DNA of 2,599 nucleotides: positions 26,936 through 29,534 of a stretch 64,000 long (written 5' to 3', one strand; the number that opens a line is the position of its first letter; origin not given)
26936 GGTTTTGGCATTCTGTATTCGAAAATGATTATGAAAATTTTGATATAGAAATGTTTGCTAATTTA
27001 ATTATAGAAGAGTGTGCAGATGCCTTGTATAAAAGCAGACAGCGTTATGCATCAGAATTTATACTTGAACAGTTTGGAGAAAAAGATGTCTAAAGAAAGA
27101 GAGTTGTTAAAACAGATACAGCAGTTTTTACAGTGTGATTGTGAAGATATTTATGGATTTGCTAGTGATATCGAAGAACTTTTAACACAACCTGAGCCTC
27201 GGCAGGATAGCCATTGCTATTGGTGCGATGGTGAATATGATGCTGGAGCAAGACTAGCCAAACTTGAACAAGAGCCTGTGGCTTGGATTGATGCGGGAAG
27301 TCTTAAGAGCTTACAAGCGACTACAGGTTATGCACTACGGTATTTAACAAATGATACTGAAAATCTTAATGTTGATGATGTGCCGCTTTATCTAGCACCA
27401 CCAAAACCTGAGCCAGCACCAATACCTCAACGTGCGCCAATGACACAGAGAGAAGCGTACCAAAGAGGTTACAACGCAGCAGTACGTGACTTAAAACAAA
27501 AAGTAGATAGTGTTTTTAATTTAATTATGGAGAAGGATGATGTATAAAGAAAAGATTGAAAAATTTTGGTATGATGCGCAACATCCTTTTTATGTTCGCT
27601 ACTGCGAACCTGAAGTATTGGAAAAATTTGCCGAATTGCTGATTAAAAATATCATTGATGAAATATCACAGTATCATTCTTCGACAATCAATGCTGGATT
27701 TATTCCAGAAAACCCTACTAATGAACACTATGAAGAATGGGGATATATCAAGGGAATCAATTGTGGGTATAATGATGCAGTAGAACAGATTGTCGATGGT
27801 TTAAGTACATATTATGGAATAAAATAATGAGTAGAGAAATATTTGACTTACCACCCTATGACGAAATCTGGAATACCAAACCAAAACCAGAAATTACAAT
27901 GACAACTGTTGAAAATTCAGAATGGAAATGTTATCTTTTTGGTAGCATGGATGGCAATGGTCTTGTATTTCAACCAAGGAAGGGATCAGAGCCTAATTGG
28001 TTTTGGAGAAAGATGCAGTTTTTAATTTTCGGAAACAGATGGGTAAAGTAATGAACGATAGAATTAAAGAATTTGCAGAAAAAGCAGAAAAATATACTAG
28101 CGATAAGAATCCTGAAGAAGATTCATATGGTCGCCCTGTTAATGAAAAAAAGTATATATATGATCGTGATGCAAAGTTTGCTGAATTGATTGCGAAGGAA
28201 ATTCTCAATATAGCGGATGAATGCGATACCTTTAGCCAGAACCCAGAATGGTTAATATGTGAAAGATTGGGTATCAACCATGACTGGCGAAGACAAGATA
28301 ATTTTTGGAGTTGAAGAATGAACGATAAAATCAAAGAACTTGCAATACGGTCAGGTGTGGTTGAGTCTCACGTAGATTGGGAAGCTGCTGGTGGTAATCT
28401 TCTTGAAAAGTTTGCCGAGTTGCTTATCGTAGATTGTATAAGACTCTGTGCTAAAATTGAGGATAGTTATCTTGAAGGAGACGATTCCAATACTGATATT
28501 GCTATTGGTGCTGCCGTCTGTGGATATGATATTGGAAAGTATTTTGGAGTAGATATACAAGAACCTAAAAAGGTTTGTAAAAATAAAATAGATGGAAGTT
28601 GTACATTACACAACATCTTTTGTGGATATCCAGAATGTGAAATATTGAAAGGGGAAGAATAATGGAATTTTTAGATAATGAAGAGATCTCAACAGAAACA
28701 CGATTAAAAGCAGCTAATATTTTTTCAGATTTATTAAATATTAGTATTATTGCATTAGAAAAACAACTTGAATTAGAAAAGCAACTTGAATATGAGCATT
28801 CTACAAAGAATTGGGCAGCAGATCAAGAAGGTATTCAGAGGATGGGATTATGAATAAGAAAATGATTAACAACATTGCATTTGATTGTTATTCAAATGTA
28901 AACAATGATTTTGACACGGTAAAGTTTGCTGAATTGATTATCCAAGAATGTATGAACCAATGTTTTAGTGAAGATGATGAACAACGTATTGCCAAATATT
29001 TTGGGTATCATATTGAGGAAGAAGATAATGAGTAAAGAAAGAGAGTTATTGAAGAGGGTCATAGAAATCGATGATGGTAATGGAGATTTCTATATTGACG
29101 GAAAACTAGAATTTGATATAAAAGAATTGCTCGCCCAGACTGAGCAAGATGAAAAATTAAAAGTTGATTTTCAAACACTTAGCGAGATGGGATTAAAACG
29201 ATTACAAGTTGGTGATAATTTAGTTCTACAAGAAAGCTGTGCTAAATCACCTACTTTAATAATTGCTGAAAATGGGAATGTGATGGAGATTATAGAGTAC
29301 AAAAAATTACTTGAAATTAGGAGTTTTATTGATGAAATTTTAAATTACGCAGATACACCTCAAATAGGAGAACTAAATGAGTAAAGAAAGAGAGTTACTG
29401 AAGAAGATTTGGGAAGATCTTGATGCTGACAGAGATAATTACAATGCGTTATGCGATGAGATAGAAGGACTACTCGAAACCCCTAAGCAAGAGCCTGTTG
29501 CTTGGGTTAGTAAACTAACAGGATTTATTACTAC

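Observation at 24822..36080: Expanded array of two alternating small-protein families in the early (hyperplastic) region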

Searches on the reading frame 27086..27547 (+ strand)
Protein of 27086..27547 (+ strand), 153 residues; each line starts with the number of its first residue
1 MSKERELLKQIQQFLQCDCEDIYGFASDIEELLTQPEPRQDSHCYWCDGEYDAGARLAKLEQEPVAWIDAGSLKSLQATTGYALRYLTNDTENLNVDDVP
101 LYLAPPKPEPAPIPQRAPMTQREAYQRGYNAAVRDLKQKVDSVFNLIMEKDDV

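Call 9: search_protein_families(library=pfam, max_evalue=1, proteins=[window:27086-27547:+])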
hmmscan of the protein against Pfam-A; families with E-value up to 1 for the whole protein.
window:27086-27547:+ (153 aa): 1 family
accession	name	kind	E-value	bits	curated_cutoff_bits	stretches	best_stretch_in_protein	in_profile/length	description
PF07964.16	Red1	-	0.0047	15.7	25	1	3-37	708-742/754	Rec10 / Red1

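Call 10: search_protein_families(library=phrogs, max_evalue=0.1, proteins=[window:27086-27547:+])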
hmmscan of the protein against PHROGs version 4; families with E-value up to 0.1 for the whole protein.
window:27086-27547:+ (153 aa): 4 families
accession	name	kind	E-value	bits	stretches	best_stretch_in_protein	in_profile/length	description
phrog_660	-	unknown function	0.0007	20.6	1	57-108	43-90/193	-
phrog_60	-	unknown function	0.0016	19.1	1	56-122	149-183/461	-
phrog_5117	-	unknown function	0.0068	17.7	1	57-132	39-109/125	-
phrog_26142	-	unknown function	0.065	14.4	0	118-141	43-66/73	-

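Call 16: find_homologous_proteins(query=A2, max_evalue=0.001)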
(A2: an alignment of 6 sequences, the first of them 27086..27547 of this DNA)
Query A2 (6 sequences) (153 aa, profile of the alignment): 1258 proteins with E <= 0.001 among 6527 candidates; the best 120 are listed.
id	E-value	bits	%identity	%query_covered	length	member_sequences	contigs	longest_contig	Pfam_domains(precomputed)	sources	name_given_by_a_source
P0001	3.8e-46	175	31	72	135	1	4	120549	-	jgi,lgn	-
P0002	7.1e-46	174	100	100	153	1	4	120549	-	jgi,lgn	-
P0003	9.2e-32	128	41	98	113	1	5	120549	-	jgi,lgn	-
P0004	1.5e-29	121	56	72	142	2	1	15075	-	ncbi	-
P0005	5.0e-25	106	45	24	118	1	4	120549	-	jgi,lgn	-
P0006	6.4e-24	103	40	90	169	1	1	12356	-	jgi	jgi:hypothetical protein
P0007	4.4e-23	100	28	72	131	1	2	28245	-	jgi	-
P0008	4.7e-22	97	36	72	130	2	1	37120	-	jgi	jgi:hypothetical protein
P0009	4.8e-22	97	27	72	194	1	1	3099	-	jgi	jgi:hypothetical protein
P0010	7.1e-22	96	53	72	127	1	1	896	-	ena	-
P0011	2.0e-21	95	33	39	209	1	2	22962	-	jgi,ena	jgi:hypothetical protein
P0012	2.1e-21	94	30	72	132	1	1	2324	-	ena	-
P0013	2.5e-21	94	44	90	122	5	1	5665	-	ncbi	-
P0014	1.3e-20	92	53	72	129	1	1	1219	-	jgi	-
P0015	4.4e-20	90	46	86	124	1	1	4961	-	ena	-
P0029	3.8e-19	87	40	39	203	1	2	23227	-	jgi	-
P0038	3.4e-18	84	43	72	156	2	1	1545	-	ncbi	-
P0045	2.2e-17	81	40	97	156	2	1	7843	-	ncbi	-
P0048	4.0e-17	81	38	99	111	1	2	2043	-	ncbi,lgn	-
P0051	5.1e-17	80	32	71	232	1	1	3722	-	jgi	jgi:hypothetical protein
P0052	6.1e-17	80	31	72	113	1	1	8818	-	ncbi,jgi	jgi:hypothetical protein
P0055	7.4e-17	80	30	95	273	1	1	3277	-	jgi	-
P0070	1.2e-15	76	27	78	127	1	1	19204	-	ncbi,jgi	jgi:hypothetical protein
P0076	1.6e-15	75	39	72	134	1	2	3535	-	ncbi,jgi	jgi:hypothetical protein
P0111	4.5e-14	71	34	72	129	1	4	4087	-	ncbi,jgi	jgi:hypothetical protein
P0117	6.2e-14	70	28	86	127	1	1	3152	-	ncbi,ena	-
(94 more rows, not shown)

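Call 17: list_cluster_members(proteins=[P0004, P0013, P0038, P0045, P0048, P0052, P0070, P0076, P0111, P0117])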
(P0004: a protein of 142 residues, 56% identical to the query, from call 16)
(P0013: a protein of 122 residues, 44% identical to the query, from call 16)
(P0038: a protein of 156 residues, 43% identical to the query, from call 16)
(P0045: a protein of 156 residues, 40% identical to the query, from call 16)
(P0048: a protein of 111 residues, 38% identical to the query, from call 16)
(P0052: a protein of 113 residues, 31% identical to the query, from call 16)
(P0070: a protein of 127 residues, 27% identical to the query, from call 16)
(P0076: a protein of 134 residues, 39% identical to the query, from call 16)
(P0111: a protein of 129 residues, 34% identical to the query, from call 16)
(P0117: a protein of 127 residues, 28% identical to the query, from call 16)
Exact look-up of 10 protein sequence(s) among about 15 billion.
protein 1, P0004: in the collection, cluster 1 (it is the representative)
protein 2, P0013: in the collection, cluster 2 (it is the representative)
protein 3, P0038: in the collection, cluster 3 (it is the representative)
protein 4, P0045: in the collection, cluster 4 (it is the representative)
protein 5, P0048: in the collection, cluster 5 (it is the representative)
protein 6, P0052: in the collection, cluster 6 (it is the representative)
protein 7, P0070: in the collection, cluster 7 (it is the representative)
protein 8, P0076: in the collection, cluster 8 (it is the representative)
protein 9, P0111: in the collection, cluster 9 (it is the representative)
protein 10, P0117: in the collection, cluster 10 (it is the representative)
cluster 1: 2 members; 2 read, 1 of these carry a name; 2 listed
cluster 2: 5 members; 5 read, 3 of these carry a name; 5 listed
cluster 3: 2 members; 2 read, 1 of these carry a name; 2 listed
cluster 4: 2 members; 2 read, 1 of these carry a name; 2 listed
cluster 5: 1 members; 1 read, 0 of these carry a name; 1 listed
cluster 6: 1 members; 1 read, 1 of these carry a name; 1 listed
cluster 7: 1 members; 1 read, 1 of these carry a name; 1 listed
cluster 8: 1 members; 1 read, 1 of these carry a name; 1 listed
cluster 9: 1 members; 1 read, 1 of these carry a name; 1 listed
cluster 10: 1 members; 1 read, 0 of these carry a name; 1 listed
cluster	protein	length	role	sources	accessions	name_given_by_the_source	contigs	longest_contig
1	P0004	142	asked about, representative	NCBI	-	-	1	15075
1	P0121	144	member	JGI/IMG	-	hypothetical protein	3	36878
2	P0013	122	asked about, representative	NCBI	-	-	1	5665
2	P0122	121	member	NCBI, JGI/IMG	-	hypothetical protein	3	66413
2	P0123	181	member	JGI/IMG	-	hypothetical protein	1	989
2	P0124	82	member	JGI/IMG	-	hypothetical protein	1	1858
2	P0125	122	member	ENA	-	-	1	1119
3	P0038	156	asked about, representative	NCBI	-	-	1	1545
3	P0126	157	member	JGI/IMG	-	hypothetical protein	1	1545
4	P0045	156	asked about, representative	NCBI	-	-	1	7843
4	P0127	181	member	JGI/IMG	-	hypothetical protein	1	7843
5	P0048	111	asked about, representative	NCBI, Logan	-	-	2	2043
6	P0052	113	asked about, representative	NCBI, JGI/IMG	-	hypothetical protein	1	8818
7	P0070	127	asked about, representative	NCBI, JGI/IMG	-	hypothetical protein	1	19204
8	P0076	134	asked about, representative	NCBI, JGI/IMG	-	hypothetical protein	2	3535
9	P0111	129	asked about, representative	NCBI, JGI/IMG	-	hypothetical protein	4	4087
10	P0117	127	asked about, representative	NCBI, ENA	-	-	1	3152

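Call 39: search_protein_families(library=ncbifam, max_evalue=1, proteins=[window:27086-27547:+])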
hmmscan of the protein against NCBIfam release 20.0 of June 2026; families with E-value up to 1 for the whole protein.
window:27086-27547:+ (153 aa): 0 families

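Call 40: search_protein_families(library=padloc, max_evalue=1, proteins=[window:27086-27547:+])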
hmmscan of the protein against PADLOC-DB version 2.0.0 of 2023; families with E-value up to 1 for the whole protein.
window:27086-27547:+ (153 aa): 0 families

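Call 50: find_encoding_contigs(protein=P0002, flank=10000, max_places=6)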
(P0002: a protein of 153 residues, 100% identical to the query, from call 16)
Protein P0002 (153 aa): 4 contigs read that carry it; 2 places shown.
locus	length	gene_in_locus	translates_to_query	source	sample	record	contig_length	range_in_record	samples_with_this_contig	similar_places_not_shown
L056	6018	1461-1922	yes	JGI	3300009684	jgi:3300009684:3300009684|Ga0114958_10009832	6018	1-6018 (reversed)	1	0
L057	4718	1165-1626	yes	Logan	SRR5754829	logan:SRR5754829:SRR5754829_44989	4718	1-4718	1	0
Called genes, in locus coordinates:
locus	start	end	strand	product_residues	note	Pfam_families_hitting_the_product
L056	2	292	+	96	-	?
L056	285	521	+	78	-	-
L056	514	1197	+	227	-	-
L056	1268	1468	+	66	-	-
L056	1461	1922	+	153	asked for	-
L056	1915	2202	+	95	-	-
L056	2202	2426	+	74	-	-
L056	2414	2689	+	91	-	-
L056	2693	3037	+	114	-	-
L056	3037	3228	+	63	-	-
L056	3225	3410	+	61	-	-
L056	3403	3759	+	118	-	-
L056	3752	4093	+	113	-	-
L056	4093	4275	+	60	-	-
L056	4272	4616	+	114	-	-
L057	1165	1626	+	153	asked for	-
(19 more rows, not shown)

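Call 55: search_dna_similar(query=P0029, collection=phages, mode=protein, max_evalue=0.001, max_rows=25)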
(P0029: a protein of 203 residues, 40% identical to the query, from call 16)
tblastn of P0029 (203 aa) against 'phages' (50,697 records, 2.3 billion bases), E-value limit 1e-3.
No match.

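Call 86: search_protein_families(library=pfam, max_evalue=5, proteins=[P0055, P0029, P0006, P0051])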
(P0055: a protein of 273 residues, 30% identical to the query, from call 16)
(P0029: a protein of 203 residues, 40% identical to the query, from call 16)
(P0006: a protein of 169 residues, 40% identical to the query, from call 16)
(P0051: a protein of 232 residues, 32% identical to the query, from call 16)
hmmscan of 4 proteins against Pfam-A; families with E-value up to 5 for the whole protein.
P0055 (273 aa): 1 family
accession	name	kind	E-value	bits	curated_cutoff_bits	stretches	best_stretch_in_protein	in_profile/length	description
PF05833.16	NFACT_N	-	0.1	11.8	31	1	88-151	267-330/456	NFACT N-terminal and middle domains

P0029 (203 aa): 0 families

P0006 (169 aa): 0 families

P0051 (232 aa): 2 families
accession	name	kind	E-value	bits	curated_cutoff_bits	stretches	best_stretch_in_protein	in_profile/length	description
PF06005.17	ZapB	-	0.078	13.9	31.5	1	116-145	13-42/71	Cell division protein ZapB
PF01166.23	TSC22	-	0.3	11.7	30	1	114-138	21-45/57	TSC-22/dip/bun family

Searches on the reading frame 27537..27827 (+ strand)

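Call 9: search_protein_families(library=pfam, max_evalue=1, proteins=[window:27537-27827:+])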
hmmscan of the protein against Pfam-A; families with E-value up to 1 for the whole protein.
window:27537-27827:+ (96 aa): 0 families

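Call 10: search_protein_families(library=phrogs, max_evalue=0.1, proteins=[window:27537-27827:+])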
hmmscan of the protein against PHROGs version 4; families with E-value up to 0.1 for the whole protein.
window:27537-27827:+ (96 aa): 1 family
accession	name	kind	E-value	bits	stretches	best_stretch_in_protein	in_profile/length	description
phrog_30343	-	unknown function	0.018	16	0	31-88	89-147/164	-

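Call 39: search_protein_families(library=ncbifam, max_evalue=1, proteins=[window:27537-27827:+])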
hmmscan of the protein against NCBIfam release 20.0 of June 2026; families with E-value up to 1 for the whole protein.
window:27537-27827:+ (96 aa): 0 families

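Call 40: search_protein_families(library=padloc, max_evalue=1, proteins=[window:27537-27827:+])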
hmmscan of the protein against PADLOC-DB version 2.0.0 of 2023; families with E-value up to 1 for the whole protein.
window:27537-27827:+ (96 aa): 1 family
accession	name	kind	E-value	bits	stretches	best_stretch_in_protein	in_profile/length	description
PDLC02253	AbiEi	-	0.022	12.8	1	12-59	57-103/112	AbiEi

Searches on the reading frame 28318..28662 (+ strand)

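Call 9: search_protein_families(library=pfam, max_evalue=1, proteins=[window:28318-28662:+])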
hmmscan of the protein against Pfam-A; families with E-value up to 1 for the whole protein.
window:28318-28662:+ (114 aa): 1 family
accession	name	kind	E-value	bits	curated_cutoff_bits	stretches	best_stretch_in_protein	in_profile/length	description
PF19265.4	DUF5908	-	0.17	13.2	27.7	1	4-42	4-43/55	Family of unknown function (DUF5908)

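Call 10: search_protein_families(library=phrogs, max_evalue=0.1, proteins=[window:28318-28662:+])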
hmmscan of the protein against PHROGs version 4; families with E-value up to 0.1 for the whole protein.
window:28318-28662:+ (114 aa): 2 families
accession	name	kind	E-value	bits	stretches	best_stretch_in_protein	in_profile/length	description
phrog_26587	-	unknown function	0.059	14.4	1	18-73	12-65/92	-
phrog_17788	-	unknown function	0.063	13.4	1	45-96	81-130/527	-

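Call 39: search_protein_families(library=ncbifam, max_evalue=1, proteins=[window:28318-28662:+])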
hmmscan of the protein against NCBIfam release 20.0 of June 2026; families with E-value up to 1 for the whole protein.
window:28318-28662:+ (114 aa): 0 families

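Call 40: search_protein_families(library=padloc, max_evalue=1, proteins=[window:28318-28662:+])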
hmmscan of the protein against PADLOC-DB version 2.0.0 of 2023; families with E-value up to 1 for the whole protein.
window:28318-28662:+ (114 aa): 0 families

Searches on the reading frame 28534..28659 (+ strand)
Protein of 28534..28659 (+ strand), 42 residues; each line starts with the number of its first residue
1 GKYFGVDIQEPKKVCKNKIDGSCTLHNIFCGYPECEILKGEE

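Call 96: find_homologous_proteins(query=window:28534-28659:+, max_evalue=0.01)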
Query seq(42 aa): no candidate shares three 5-residue words with the query. No homologue found.

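Call 98: find_related_loci(query=A9, collection=viral_contigs, flank=2000)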
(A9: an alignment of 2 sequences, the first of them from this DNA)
Query A9 (34 aa) in viral_contigs; peptide patterns used: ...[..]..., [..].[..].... (x = any residue, [..] = any of these).
157 stretches matched a pattern; 7 encode a relative of the query (tblastn E <= 1e-3); 7 distinct loci.
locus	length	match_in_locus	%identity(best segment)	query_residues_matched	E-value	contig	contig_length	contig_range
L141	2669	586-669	79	2-28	2e-11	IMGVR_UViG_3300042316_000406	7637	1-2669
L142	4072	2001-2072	79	5-28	4e-11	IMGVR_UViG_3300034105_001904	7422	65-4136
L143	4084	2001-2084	64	1-28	4e-11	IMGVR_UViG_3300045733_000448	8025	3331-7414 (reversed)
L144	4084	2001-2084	64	1-28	4e-11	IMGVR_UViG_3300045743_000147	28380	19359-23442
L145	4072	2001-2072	75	5-28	1e-9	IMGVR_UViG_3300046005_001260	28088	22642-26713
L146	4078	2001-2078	62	7-31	5e-7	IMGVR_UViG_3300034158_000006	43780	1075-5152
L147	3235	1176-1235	60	9-28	2e-6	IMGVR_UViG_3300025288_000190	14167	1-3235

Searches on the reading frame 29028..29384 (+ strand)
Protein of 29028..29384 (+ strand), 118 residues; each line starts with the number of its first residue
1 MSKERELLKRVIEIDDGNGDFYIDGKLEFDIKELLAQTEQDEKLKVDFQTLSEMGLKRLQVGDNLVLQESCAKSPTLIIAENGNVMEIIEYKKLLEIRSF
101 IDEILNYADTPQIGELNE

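Call 9: search_protein_families(library=pfam, max_evalue=1, proteins=[window:29028-29384:+])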
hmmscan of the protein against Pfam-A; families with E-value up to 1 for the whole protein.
window:29028-29384:+ (118 aa): 0 families

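Call 10: search_protein_families(library=phrogs, max_evalue=0.1, proteins=[window:29028-29384:+])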
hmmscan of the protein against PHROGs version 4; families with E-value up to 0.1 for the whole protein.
window:29028-29384:+ (118 aa): 0 families

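Call 39: search_protein_families(library=ncbifam, max_evalue=1, proteins=[window:29028-29384:+])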
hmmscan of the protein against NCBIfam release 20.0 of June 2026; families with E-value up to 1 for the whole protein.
window:29028-29384:+ (118 aa): 1 family
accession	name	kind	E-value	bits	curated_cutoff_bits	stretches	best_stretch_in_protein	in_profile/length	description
TIGR01081.1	mpl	equivalog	0.2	10.7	388.7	1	22-67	385-430/448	UDP-N-acetylmuramate:L-alanyl-gamma-D-glutamyl-meso-diaminopimelate ligase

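Call 40: search_protein_families(library=padloc, max_evalue=1, proteins=[window:29028-29384:+])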
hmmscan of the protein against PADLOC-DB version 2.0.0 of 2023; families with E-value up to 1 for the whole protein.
window:29028-29384:+ (118 aa): 0 families
